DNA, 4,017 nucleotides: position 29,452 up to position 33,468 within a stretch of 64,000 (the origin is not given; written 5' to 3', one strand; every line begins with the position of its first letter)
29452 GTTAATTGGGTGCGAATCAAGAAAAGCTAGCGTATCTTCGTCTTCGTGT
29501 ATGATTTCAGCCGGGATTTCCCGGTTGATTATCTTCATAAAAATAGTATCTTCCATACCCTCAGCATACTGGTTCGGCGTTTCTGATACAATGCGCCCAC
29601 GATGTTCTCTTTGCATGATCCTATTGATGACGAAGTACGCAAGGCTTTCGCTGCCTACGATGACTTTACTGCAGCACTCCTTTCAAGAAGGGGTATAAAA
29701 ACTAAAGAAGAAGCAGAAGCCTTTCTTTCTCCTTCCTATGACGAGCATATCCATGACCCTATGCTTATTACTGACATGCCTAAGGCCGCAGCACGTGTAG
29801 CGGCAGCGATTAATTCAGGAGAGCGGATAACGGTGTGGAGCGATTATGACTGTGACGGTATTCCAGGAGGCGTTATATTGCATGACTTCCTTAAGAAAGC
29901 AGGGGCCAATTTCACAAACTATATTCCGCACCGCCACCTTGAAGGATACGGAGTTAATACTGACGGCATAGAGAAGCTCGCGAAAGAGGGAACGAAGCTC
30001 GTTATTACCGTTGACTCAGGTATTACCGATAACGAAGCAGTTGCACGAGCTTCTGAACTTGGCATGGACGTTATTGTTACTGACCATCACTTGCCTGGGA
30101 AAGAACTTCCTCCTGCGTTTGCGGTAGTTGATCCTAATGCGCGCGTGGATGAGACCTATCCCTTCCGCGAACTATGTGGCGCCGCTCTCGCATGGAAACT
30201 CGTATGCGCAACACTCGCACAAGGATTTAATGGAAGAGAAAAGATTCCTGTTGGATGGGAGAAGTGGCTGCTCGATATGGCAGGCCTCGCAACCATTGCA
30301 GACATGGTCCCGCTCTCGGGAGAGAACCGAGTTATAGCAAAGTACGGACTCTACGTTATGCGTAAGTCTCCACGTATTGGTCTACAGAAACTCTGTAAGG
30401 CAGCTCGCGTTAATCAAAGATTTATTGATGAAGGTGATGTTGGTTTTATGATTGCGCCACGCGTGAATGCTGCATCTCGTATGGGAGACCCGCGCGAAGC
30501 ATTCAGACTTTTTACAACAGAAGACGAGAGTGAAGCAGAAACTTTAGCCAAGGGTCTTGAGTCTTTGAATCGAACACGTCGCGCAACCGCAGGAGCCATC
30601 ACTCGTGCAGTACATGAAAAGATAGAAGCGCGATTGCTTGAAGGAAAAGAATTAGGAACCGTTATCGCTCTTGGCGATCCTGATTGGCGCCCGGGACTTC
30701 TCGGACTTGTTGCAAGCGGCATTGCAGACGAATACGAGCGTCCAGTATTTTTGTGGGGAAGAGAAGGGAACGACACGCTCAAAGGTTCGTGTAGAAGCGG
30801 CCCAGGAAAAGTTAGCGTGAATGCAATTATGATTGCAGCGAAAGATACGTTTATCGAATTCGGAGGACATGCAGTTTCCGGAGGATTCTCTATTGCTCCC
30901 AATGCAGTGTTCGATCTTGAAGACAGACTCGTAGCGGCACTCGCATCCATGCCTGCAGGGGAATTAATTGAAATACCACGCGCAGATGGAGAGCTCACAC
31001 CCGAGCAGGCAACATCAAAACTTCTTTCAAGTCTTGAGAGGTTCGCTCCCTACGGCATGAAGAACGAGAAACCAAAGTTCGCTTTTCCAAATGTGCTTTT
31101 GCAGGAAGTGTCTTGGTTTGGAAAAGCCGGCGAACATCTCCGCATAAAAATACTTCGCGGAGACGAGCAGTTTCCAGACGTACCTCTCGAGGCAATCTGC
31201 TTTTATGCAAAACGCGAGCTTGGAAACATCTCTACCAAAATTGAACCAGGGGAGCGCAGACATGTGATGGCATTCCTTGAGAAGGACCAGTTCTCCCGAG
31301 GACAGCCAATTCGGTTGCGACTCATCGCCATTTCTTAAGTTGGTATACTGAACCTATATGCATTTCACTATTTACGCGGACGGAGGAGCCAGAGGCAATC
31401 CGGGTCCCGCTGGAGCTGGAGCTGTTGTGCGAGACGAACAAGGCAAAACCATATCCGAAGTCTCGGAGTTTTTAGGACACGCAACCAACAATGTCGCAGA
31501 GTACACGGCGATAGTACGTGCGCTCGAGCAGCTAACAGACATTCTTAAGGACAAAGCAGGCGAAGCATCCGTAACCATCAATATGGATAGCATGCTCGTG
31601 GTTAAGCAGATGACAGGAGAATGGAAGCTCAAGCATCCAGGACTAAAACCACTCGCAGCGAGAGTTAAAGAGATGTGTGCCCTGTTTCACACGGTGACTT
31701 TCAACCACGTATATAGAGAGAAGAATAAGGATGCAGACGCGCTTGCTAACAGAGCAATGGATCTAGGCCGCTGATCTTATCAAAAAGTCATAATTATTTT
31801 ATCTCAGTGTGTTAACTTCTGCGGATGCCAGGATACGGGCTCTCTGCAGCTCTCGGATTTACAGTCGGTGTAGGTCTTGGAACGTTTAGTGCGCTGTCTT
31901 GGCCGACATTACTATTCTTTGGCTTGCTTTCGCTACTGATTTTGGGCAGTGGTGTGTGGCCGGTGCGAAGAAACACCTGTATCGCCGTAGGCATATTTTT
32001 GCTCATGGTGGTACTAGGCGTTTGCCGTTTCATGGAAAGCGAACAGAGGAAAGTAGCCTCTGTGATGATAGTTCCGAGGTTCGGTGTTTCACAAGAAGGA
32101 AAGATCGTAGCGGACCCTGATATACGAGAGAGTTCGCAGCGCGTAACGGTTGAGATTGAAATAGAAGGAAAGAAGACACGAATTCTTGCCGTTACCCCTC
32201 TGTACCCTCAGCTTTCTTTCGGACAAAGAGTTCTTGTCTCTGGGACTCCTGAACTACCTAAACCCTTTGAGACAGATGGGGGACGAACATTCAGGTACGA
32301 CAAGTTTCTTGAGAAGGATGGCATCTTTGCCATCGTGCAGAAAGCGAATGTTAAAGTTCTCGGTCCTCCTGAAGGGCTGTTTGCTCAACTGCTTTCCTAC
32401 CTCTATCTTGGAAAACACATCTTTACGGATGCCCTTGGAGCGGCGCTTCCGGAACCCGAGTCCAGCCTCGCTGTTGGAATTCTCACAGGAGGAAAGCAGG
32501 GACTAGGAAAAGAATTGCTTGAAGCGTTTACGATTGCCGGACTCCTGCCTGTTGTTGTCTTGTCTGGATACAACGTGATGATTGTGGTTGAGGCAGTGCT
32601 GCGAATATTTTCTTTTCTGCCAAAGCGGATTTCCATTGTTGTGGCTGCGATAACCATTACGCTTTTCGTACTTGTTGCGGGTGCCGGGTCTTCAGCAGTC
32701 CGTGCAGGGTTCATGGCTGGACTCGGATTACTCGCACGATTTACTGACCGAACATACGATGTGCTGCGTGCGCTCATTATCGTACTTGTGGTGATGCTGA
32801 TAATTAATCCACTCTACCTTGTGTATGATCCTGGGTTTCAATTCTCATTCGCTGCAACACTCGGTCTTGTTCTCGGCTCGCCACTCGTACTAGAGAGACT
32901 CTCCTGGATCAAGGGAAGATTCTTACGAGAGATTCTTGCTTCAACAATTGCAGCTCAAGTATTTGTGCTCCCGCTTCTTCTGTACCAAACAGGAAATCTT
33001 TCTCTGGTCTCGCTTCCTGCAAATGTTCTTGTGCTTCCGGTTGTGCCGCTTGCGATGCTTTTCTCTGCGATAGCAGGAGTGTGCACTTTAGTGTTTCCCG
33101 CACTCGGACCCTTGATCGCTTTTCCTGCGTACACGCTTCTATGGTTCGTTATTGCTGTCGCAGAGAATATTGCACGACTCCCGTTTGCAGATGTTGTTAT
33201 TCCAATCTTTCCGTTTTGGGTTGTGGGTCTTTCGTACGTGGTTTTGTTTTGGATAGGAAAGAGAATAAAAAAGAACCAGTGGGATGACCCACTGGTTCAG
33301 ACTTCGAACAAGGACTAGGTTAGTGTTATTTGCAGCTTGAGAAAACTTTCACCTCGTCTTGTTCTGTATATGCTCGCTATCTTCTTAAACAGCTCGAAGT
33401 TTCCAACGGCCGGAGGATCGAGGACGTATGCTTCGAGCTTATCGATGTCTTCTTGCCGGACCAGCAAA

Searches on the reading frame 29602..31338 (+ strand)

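Call 76: search_protein_families(library=pfam, proteins=[window:29602-31338:+], max_evalue=0.001)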
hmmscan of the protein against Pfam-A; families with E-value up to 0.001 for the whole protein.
window:29602-31338:+ (578 aa): 3 families
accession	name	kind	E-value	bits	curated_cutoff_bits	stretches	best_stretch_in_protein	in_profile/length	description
PF01368.27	DHH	-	2.6e-19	70.1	28.1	1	75-207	1-104/125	DHH family, N-terminal domain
PF17768.7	RecJ_OB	-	5.4e-16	59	27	1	462-573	2-104/107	RecJ OB domain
PF02272.25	DHHA1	-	1.3e-06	29.2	25.9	1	354-442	4-95/102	DHHA1 domain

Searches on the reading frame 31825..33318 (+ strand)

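Call 76: search_protein_families(library=pfam, proteins=[window:31825-33318:+], max_evalue=0.001)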
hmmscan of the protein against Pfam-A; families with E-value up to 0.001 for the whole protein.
window:31825-33318:+ (497 aa): 2 families
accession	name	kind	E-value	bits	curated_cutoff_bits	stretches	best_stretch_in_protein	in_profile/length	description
PF03772.21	Competence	-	1.6e-48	165.8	23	1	220-480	2-266/270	Competence protein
PF13567.11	DUF4131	-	7.7e-12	45.7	31.6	1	23-171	2-157/165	Domain of unknown function (DUF4131)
